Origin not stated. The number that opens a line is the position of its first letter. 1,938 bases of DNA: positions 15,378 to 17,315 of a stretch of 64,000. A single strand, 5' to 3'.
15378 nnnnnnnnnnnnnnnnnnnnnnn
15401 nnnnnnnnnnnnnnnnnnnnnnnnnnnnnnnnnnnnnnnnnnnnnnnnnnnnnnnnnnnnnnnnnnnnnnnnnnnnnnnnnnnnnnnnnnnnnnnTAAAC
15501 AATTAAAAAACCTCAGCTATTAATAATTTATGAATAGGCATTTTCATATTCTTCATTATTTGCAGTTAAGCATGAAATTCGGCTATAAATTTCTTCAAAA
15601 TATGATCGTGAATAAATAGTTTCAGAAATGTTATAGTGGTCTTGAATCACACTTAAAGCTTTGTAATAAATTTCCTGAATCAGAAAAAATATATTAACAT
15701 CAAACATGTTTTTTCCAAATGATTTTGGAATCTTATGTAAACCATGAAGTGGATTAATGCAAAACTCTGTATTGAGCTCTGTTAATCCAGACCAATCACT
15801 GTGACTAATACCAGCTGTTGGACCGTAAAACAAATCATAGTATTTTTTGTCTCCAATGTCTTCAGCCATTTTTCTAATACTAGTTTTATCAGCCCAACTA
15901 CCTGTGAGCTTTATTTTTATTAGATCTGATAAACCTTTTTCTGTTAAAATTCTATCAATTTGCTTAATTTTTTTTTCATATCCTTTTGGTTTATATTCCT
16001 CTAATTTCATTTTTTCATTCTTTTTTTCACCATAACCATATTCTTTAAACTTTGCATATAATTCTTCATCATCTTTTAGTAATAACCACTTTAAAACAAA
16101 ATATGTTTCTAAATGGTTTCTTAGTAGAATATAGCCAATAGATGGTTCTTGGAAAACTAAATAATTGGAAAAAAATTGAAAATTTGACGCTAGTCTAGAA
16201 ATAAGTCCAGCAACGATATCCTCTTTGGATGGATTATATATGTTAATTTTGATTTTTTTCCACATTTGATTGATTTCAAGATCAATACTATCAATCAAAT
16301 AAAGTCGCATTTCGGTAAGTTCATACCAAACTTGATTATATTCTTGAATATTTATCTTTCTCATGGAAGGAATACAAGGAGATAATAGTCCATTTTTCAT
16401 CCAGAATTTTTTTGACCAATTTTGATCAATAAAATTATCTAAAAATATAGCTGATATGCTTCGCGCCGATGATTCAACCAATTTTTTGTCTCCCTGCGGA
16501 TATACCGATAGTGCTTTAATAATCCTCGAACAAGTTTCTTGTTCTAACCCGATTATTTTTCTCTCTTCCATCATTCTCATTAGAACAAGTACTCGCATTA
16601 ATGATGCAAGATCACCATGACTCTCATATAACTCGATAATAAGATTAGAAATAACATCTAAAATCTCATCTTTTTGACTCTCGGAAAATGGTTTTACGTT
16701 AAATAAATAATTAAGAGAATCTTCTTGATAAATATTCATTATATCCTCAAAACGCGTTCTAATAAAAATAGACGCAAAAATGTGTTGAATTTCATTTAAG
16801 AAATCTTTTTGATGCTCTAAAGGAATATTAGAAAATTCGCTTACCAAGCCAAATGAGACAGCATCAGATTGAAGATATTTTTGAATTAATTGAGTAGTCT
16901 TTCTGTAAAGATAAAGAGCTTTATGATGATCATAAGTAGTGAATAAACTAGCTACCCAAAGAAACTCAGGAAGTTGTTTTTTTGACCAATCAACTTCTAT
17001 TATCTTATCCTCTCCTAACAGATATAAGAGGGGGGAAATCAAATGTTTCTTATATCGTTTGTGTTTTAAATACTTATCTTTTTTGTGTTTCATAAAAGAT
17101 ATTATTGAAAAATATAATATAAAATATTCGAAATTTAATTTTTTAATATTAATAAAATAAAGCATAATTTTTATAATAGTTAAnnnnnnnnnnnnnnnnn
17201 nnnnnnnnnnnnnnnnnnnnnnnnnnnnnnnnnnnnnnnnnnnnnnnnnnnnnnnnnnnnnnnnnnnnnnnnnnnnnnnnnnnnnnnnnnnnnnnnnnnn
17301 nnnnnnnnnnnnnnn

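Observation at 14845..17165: Uncharacterised 545-aa protein co-transcribed with an HD phosphohydrolase, next to the OLD-like gene: candidate novel two-gene defence or signalling module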

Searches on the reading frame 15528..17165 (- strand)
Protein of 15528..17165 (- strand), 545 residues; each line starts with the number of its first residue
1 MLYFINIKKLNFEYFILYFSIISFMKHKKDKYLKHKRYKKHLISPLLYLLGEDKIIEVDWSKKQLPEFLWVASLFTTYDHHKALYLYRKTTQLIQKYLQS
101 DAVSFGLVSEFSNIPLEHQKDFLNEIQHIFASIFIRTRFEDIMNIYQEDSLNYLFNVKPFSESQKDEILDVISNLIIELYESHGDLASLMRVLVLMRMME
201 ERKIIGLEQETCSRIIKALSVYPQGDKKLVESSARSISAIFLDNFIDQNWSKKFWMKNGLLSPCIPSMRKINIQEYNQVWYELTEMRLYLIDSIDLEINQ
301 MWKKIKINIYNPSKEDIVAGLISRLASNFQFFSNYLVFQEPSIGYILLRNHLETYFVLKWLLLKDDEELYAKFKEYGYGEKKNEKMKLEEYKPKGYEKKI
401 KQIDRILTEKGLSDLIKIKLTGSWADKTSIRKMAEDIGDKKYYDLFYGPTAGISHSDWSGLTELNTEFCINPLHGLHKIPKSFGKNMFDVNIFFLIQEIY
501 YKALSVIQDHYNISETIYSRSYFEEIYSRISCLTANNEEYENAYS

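Call 4: search_protein_families(library=pfam, proteins=[window:15528-17165:-], max_evalue=0.1)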
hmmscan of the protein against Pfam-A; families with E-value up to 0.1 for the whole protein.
window:15528-17165:- (545 aa): 2 families
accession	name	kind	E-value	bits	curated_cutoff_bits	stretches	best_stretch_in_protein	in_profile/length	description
PF18928.5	DUF5677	-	6.5e-16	59.3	27.1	1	316-464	2-158/166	Family of unknown function (DUF5677)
PF03810.25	IBN_N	-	0.0048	17.3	21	1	232-274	29-64/73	Importin-beta N-terminal domain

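Call 5: search_protein_families(library=padloc, proteins=[window:15528-17165:-], max_evalue=0.1)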
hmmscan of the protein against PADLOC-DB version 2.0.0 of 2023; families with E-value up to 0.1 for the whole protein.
window:15528-17165:- (545 aa): 2 families
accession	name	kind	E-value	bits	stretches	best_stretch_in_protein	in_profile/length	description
PDLC03826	DitA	-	2.3e-31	107.2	1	30-519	4-480/486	-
PDLC00680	Effector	-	0.0098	13.2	1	258-315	92-144/229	2TM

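Call 6: search_protein_families(library=ncbifam, proteins=[window:15528-17165:-], max_evalue=0.1)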
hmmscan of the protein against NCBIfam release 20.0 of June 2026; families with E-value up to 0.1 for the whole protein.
window:15528-17165:- (545 aa): 1 family
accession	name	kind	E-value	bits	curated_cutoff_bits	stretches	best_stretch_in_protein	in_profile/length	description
NF041116.1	CBASS_cyclase_a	equivalog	0.049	12.7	200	0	384-439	10-69/317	CBASS oligonucleotide cyclase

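Call 15: find_homologous_proteins(query=window:15528-17165:-, max_evalue=0.001)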
Query window:15528-17165:- (545 aa): 1 proteins with E <= 0.001 among 7822 candidates.
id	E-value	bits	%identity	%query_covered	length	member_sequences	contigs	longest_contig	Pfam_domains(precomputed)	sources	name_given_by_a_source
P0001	0.0e+0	1168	100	96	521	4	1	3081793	PF18928.6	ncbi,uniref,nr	ncbi:MAG: DUF5677 domain-containing protein [Candidatus Heimdallarchaeum aukensis]|uniref:DUF5677 do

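Call 17: search_solved_structures(query=window:15528-17165:-, max_evalue=10)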
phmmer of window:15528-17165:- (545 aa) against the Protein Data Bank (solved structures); distinct sequences matched with E-value up to 10: 2.
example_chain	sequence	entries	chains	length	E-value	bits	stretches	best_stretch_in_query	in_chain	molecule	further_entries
7oya_B1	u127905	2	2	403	0.64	11.9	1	12-77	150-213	Ribosomal protein L3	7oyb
8hku_L24P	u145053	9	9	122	1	11.3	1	348-444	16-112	50S ribosomal protein L24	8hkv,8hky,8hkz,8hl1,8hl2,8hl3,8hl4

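Call 18: search_protein_families(library=phrogs, proteins=[window:15528-17165:-], max_evalue=0.1)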
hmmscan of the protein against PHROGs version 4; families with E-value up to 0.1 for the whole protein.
window:15528-17165:- (545 aa): 0 families

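Call 30: search_protein_representatives(protein=window:15528-17165:-)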
Query: 545 residues. Proteins with E-value up to 0.001 (for the whole library): 851; up to 1e-10: 472; up to 1e-30: 26. The best 150 are listed.
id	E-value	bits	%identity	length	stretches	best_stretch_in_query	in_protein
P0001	0.0e+00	1167.7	100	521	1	25-545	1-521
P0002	2.5e-46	175.1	30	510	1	32-489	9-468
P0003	3.4e-46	174.6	28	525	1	26-515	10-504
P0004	1.9e-44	168.8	31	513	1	26-483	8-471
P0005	8.9e-44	166.6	28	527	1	32-502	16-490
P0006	4.3e-42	161.1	26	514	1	31-505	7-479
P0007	1.2e-41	159.6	28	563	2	303-515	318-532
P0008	3.8e-39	151.3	30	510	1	34-481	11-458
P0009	7.8e-39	150.3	29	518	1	26-478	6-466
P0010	1.2e-38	149.7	26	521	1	28-485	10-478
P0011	3.2e-38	148.3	26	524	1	31-526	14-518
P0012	4.8e-38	147.7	28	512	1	34-483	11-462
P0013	8.1e-38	147.0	27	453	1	33-461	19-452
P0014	2.0e-37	145.7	29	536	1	33-481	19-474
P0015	2.0e-37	145.6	26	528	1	28-481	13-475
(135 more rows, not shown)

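Call 32: find_homologous_proteins(query=A1, max_evalue=1e-10)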
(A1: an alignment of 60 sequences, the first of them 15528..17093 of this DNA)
Query A1 (60 sequences) (521 aa, profile of the alignment): 2 proteins with E <= 1e-10 among 8000 candidates.
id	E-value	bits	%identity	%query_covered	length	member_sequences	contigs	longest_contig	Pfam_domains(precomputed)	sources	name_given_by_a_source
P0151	4.3e-167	575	25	86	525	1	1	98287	PF18928.6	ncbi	-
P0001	4.3e-127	443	100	100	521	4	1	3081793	PF18928.6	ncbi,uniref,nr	ncbi:MAG: DUF5677 domain-containing protein [Candidatus Heimdallarchaeum aukensis]|uniref:DUF5677 do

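Call 33: predict_structure(protein=window:15528-17093:-)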
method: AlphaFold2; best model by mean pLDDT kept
length: 521 residues; sequences in the alignment: 1
mean_pLDDT: 34.1   pTM: 0.22
mean pLDDT of the five models: 34.1, 32.5, 30.8, 30.2, 29.9
residues with pLDDT >= 90: 0; 70-90: 0; 50-70: 0; < 50: 521
segments of 3 or more residues with pLDDT < 50: 1-521
pLDDT, mean of each block of 10 residues (from residue 1): 34 35 33 36 38 35 38 30 30 34 35 31 32 39 44 42 42 42 42 37 32 31 33 32 28 27 27 29 35 35 33 30 31 31 36 32 30 33 35 29 36 36 33 30 31 36 37 41 37 36 33 34 27
secondary structure, 60 per line:
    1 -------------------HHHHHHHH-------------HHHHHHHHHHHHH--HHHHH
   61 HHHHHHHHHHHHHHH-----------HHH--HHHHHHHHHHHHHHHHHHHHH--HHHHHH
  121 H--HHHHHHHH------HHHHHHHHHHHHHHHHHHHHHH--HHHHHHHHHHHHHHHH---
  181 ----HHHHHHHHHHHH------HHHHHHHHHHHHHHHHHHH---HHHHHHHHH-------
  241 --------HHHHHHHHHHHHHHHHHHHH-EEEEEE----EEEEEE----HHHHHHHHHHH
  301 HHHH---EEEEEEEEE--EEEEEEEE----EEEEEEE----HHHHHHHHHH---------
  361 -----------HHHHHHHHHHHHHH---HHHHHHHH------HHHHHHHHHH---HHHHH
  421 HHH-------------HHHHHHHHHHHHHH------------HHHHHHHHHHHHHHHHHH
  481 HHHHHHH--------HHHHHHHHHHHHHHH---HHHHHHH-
elements in order: H20-27 H41-53 H56-75 H92-112 H115-121 H124-131 H138-159 H162-177 H185-196 H203-221 H225-233 H249-268 E270-275 E280-285 H290-304 E308-316 E319-326 E331-337 H342-351 H372-385 H389-396 H403-412 H416-423 H437-450 H463-487 H496-510 H514-520

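Call 35: find_encoding_contigs(protein=P0151, flank=10000, max_places=6)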
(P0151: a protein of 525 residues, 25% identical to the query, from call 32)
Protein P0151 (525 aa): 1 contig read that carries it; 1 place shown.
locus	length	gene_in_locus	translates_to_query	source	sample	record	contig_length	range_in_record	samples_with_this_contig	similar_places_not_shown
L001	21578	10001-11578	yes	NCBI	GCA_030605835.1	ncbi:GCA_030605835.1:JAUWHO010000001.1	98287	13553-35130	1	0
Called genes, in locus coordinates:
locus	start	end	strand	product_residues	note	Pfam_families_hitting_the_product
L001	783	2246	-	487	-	PF00209:SNF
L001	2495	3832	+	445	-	PF19289:PmbA_TldD_3rd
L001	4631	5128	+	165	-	-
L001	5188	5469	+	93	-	-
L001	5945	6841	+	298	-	PF01715:IPPT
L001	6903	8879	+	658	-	PF01464:SLT, PF23446:LysM1_NFP_LYK (faint), PF23577:LysM_RLK (faint), PF01476:LysM, PF23462:LysM3_NFP (faint), PF23472:LysM2_CERK1_LYK3_4_5 (faint), PF23473:LysM3_LYK4_5 (weak), PF01476:LysM, +1 more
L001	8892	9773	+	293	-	PF00574:CLP_protease (weak), PF25145:NfeD1b_N, PF01343:Peptidase_S49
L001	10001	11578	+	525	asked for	PF18928:DUF5677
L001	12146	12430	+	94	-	PF00216:Bac_DNA_binding, PF18291:HU-HIG, PF14908:HU-CCDC81_euk_1 (weak)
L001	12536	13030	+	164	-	PF00149:Metallophos (weak), PF12850:Metallophos_2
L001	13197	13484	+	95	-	PF04365:BrnT_toxin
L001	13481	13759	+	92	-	PF12441:CopG_antitoxin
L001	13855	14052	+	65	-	PF15919:HicB_lk_antitox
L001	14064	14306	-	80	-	-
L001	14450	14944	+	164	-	PF03773:ArsP_1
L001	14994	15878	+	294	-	PF10092:DUF2330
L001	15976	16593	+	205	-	PF01725:Ham1p_like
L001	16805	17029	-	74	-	-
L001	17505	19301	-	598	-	PF00654:Voltage_CLC, PF00571:CBS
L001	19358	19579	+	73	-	-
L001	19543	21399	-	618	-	PF05048:NosD (faint), PF07602:DUF1565 (faint), PF13229:Beta_helix, PF18962:Por_Secre_tail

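Call 40: find_related_loci(query=A3, collection=genome_contigs, flank=8000)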
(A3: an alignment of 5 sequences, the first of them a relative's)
Query A3 (513 aa) in genome_contigs; peptide patterns used: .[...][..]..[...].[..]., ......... (x = any residue, [..] = any of these).
121 stretches matched a pattern; 70 encode a relative of the query (tblastn E <= 1e-3); 70 distinct loci.
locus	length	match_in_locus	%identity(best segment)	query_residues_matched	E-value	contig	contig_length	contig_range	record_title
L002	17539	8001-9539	100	1-513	0e+0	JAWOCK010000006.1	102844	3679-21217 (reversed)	MAG: Thermoplasmatota archaeon isolate BLK5-1.bin.203 k191_1525722, whole genome shotgun sequence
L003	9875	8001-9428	35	16-486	4e-96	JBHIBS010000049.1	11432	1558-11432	MAG: bacterium isolate K_1_bin.22 NODE_1290_length_11432_cov_13.731652, whole genome shotgun sequence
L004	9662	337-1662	32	72-488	1e-64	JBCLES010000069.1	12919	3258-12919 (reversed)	Anaerolineae bacterium isolate SLM_MC1B_810-D21 Node_69_length_12919_cov_75.032991, whole genome shotgun sequence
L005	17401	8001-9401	29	17-477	3e-58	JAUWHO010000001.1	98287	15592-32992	MAG: Candidatus Zixiibacteriota bacterium isolate CSMAG_2270 CSMAG_2270_k141_3254279_length_98287_cov_10.9955, whole gen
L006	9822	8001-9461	25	6-484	1e-45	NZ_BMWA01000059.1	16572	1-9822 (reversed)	Streptomyces viridiviolaceus strain JCM 4855 sequence059, whole genome shotgun sequence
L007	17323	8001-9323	28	17-471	1e-41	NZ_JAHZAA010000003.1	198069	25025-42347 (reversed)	MAG: Desulfovibrio sp. isolate HRGM_Genome_1641 HRGM_Genome_1641_3, whole genome shotgun sequence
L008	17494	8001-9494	24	17-512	2e-44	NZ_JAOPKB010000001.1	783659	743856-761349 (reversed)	Natronoglomus mannanivorans strain AArc-m2/3/4 NODE_1, whole genome shotgun sequence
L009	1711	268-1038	30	232-484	3e-38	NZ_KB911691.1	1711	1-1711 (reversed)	Streptomyces canus 299MFChir4.1 H293DRAFT_scaffold00110.110, whole genome shotgun sequence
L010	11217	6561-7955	25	9-487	4e-36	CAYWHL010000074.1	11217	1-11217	MAG TPA_asm: uncultured Methanoregula sp. isolate SRP178699_co1_135 genome assembly, contig: NODE_7897_length_11217_cov_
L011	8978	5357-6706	25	17-468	1e-34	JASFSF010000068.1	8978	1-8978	MAG: Ignavibacteria bacterium isolate D1103M12metaG_Bin_482 D1103M12metaG_FD_scaffold_705_c1, whole genome shotgun seque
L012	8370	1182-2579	24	1-474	9e-34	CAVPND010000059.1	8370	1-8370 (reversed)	MAG: uncultured Ignavibacteriales bacterium isolate MFD09964.bin.4.609 genome assembly, contig: contig_8396, whole genom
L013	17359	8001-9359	25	2-475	1e-33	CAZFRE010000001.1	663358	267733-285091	MAG TPA_asm: uncultured Eubacteriales bacterium isolate binchicken_co269_259 genome assembly, contig: NODE_3_length_6633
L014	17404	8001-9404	23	2-468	2e-33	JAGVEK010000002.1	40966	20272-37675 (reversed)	MAG: Candidatus Zixiibacteriota bacterium isolate DeMMO2_37 c_000000031649, whole genome shotgun sequence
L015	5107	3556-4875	26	15-469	6e-33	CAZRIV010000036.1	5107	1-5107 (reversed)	MAG TPA_asm: uncultured Bacteriovoracaceae bacterium isolate binchicken_co204_164 genome assembly, contig: NODE_20522_le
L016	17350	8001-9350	26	3-468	2e-32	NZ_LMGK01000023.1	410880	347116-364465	Pseudomonas sp. Root562 contig_6, whole genome shotgun sequence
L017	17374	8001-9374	25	6-472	3e-32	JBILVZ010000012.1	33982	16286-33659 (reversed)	MAG: Methylococcaceae bacterium isolate ME2018-08-25_3300042355_group8_bin66 Rohwer_bin1527_scaffold_234_c1, whole genom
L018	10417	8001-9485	24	4-513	6e-32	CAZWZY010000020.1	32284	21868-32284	MAG TPA_asm: uncultured Thermoplasmatales archaeon isolate SRP332253_co2_59 genome assembly, contig: NODE_1210_length_32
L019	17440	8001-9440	24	3-491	1e-31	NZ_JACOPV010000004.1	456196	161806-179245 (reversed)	Pseudomonas arcuscaelestis strain P66 Seq4, whole genome shotgun sequence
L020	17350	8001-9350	25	10-475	2e-31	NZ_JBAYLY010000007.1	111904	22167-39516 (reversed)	MAG: Methanoregula sp. isolate SO_2016_LW1_26 scaffold00062_LW64-88_2016, whole genome shotgun sequence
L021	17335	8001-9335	24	8-468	4e-31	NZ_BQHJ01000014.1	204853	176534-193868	Pseudomonas pseudonitroreducens strain BML-PP015 sequence14, whole genome shotgun sequence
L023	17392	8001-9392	25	10-489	2e-30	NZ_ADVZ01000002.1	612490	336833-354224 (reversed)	Afipia sp. 1NLS2 ctg00007, whole genome shotgun sequence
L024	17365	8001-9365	23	1-469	3e-30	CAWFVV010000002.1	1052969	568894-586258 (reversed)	MAG: uncultured Alphaproteobacteria bacterium isolate MFD04967.bin.1.195 genome assembly, contig: contig_1727, whole gen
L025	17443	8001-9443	23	1-491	2e-30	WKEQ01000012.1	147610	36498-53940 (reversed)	Pseudomonas syringae strain PA-6-8C 12, whole genome shotgun sequence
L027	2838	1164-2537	26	15-480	9e-30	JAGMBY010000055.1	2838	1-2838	MAG: Actinomycetes bacterium isolate RS_16_36 ZL425.bin.36.fa_55, whole genome shotgun sequence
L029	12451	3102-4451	23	7-478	4e-29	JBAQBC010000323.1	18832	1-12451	MAG: Xanthobacteraceae bacterium isolate MFD00375_ilm_asm_bin8 k127_138729, whole genome shotgun sequence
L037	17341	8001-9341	26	15-473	7e-31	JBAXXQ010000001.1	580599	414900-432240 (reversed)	MAG: bacterium isolate ELA743 MAG743_1, whole genome shotgun sequence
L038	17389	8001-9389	24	4-481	2e-26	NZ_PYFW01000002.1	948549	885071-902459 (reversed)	Bradyrhizobium sp. MOS003 mos003_2, whole genome shotgun sequence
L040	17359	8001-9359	21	14-471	1e-25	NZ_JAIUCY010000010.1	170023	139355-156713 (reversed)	Herbaspirillum sp. alder98 NODE_10_length_170023_cov_64.559825, whole genome shotgun sequence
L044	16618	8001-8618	32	276-489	2e-24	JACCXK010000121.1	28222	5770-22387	MAG: Alphaproteobacteria bacterium isolate MGR_bin176 SD2897-2912_k127_4396671, whole genome shotgun sequence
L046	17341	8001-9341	25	14-486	3e-23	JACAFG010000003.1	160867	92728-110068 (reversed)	MAG: Candidatus Saccharibacteria bacterium isolate G2_22 scaffold_17, whole genome shotgun sequence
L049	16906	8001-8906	25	162-463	6e-22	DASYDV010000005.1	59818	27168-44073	MAG TPA_asm: Candidatus Udaeobacter sp. isolate SMAG_U4968 k141_442810, whole genome shotgun sequence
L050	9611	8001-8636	28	255-489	6e-22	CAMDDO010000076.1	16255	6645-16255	MAG: Rhizobium sp. Q54 isolate MaH-04nov19-276 genome assembly, contig: MaH-04nov19-C9262, whole genome shotgun sequence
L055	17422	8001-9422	26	11-491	4e-27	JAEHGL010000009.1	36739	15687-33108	Candidatus Komeilibacteria bacterium S5_K13 S5_K13__9, whole genome shotgun sequence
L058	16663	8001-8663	26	235-468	3e-19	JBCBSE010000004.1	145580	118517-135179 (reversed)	MAG: Pseudomonadota bacterium isolate J06638_16 NODE_4_length_145580_cov_9.068054, whole genome shotgun sequence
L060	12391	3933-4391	33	331-487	2e-18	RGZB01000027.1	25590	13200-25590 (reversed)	MAG: Proteobacteria bacterium isolate WBA_2_307 contig_100_26, whole genome shotgun sequence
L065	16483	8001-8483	28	330-494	4e-15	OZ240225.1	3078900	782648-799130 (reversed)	MAG: Dehalococcoidia bacterium isolate 61ae0fec-d7fd-44af-9ffe-6c9d366cf1b9 genome assembly, chromosome: 1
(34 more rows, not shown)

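Call 45: search_protein_families(library=pfam, proteins=[L019:3139-7875:+, L025:2912-7915:+, L023:4132-7884:+, L020:4779-7913:+, L015:50-3520:+, L065:4164-7010:+], max_evalue=0.001)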
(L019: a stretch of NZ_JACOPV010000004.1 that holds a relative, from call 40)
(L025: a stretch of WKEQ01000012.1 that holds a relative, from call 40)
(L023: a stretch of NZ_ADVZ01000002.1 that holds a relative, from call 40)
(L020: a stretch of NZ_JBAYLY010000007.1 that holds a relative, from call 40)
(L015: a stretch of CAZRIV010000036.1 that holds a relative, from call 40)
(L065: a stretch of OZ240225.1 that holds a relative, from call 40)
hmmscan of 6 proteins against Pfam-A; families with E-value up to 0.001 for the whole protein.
L019:3139-7875:+ (1578 aa): 1 family
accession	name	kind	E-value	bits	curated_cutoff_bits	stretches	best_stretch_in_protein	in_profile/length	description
PF13191.12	AAA_16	-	5.3e-05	24.2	32.6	1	419-482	21-85/167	AAA ATPase domain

L025:2912-7915:+ (1667 aa): 2 families
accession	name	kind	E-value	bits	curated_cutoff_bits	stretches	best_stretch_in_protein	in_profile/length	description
PF13191.12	AAA_16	-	3.2e-05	24.9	32.6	1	506-624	21-138/167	AAA ATPase domain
PF05729.18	NACHT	-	4.8e-05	23.7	26.7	1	511-658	1-158/167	NACHT domain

L023:4132-7884:+ (1250 aa): 3 families
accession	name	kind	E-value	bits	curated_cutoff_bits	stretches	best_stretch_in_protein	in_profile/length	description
PF02867.20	Ribonuc_red_lgC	-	3.3e-121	405.9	23.9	2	198-751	2-459/523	Ribonucleotide reductase, barrel domain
PF08471.15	Ribonuc_red_2_N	-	1.4e-43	147.7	27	1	31-147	1-103/103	Class II vitamin B12-dependent ribonucleotide reductase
PF12637.14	TSCPD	-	1e-09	39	22.8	1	979-1076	3-85/88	TSCPD domain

L020:4779-7913:+ (1044 aa): 7 families
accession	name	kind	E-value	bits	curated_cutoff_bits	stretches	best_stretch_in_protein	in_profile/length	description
PF07669.17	Eco57I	-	3.1e-50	171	25.3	1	498-682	1-171/171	Eco57I restriction-modification methylase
PF20473.4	MmeI_Mtase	-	2e-16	60.4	27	1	396-650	17-200/259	MmeI, DNA-methyltransferase domain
PF02384.22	N6_Mtase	-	7.4e-16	58.8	20.4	2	334-420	5-68/311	N-6 DNA Methylase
PF12950.13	TaqI_C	-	6.4e-15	55.9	26.5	1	800-968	1-118/118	TaqI-like C-terminal specificity domain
PF04313.20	HSDR_N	-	1e-11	45.5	25.1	1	75-142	124-197/198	Type I restriction enzyme R protein N terminus (HSDR_N)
PF01170.24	UPF0020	-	4.1e-05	23.8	22.3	0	401-514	31-93/197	RMKL-like, methyltransferase domain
PF13588.12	HSDR_N_2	-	0.00098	19.6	25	0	64-142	24-101/110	Type I restriction enzyme R protein N terminus (HSDR_N)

L015:50-3520:+ (1156 aa): 3 families
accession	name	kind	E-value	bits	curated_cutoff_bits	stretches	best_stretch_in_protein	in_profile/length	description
PF07669.17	Eco57I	-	2.3e-17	64.1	25.3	1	348-578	1-92/171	Eco57I restriction-modification methylase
PF02384.22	N6_Mtase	-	1.6e-09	37.9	20.4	1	250-372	18-102/311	N-6 DNA Methylase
PF20473.4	MmeI_Mtase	-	9.2e-06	25.4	27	1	294-375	16-90/259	MmeI, DNA-methyltransferase domain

L065:4164-7010:+ (948 aa): 0 families
